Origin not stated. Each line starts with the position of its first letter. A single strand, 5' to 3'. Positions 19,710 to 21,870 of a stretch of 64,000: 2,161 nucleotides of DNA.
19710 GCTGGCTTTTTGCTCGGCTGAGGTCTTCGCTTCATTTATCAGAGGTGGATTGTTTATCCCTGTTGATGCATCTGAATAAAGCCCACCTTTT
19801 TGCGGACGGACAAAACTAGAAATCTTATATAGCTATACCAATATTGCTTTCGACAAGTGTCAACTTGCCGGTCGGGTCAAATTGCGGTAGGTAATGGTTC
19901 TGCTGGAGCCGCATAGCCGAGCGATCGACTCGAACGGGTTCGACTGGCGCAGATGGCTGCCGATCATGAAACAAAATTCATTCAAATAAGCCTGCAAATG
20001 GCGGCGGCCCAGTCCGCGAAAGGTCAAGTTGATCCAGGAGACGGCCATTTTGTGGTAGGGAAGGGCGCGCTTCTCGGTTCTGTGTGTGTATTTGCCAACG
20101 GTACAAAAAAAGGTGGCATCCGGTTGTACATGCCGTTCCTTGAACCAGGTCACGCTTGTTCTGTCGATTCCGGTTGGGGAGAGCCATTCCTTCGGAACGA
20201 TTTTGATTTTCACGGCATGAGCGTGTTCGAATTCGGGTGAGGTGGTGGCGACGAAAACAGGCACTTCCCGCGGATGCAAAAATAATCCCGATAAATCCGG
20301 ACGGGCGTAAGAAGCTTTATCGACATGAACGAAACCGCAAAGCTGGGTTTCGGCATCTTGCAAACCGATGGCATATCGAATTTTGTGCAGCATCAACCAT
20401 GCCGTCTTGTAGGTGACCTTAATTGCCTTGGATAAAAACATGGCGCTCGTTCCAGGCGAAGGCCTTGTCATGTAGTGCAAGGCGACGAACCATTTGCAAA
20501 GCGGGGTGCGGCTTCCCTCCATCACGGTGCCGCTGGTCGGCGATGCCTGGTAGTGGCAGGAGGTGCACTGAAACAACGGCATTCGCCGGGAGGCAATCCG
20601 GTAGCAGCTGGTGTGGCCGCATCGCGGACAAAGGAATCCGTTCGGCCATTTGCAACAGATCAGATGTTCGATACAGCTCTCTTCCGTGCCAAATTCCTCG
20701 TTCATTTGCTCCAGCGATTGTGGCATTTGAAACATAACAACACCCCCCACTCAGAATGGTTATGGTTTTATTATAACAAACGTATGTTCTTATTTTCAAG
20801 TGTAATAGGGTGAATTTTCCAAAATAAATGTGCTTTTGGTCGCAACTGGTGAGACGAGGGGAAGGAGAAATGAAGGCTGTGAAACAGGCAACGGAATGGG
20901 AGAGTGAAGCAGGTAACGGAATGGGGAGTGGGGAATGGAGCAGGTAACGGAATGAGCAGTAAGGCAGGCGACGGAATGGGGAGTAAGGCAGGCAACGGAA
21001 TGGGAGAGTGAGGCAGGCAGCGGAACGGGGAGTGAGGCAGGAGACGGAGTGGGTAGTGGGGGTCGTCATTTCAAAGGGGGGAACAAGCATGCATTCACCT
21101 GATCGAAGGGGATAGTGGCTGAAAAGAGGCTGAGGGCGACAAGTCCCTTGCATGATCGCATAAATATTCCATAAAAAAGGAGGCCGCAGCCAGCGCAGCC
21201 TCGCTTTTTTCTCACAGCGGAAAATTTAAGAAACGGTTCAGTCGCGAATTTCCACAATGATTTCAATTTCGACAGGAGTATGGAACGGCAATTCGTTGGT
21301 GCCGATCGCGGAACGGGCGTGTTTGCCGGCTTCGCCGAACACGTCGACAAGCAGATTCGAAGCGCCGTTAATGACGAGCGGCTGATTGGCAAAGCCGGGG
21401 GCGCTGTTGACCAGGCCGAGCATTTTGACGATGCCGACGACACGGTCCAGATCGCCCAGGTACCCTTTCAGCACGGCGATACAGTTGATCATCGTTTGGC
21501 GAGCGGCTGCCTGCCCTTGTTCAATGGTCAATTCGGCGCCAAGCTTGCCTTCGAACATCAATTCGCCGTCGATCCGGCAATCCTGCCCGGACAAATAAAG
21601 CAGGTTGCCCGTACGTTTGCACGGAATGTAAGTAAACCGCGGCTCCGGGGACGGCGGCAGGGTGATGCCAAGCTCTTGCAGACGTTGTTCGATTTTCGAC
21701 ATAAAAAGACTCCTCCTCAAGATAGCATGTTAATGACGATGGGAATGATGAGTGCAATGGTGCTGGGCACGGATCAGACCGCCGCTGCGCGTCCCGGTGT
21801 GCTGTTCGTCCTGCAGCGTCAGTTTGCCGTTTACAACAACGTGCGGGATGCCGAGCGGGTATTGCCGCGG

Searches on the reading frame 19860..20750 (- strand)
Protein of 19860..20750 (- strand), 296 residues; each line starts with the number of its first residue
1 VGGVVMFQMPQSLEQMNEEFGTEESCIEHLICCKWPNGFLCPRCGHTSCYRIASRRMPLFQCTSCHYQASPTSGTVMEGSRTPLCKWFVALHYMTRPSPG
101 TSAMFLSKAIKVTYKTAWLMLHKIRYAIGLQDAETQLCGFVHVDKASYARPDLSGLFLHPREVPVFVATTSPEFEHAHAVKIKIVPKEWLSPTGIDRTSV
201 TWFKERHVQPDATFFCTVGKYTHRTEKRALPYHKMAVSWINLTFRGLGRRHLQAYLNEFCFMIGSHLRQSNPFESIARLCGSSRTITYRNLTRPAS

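Call 56: search_protein_families(library=pfam, proteins=[window:19860-20750:-], max_evalue=0.01)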
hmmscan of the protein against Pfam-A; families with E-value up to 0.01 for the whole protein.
window:19860-20750:- (296 aa): 1 family
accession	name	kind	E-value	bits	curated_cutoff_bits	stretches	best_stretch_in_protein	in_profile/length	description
PF12760.12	Zn_ribbon_IS1595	-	3e-09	37.1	25.4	1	21-68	1-46/46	Transposase zinc-ribbon domain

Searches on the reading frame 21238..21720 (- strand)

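Call 56: search_protein_families(library=pfam, proteins=[window:21238-21720:-], max_evalue=0.01)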
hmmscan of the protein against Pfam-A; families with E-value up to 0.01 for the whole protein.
window:21238-21720:- (160 aa): 2 families
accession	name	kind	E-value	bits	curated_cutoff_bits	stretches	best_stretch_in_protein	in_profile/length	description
PF14588.11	YjgF_endoribonc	-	3e-22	79.4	35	1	11-145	1-135/148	YjgF/chorismate_mutase-like, putative endoribonuclease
PF01042.26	Ribonuc_L-PSP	-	4.7e-10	40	27.3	1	25-157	5-120/121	Endoribonuclease L-PSP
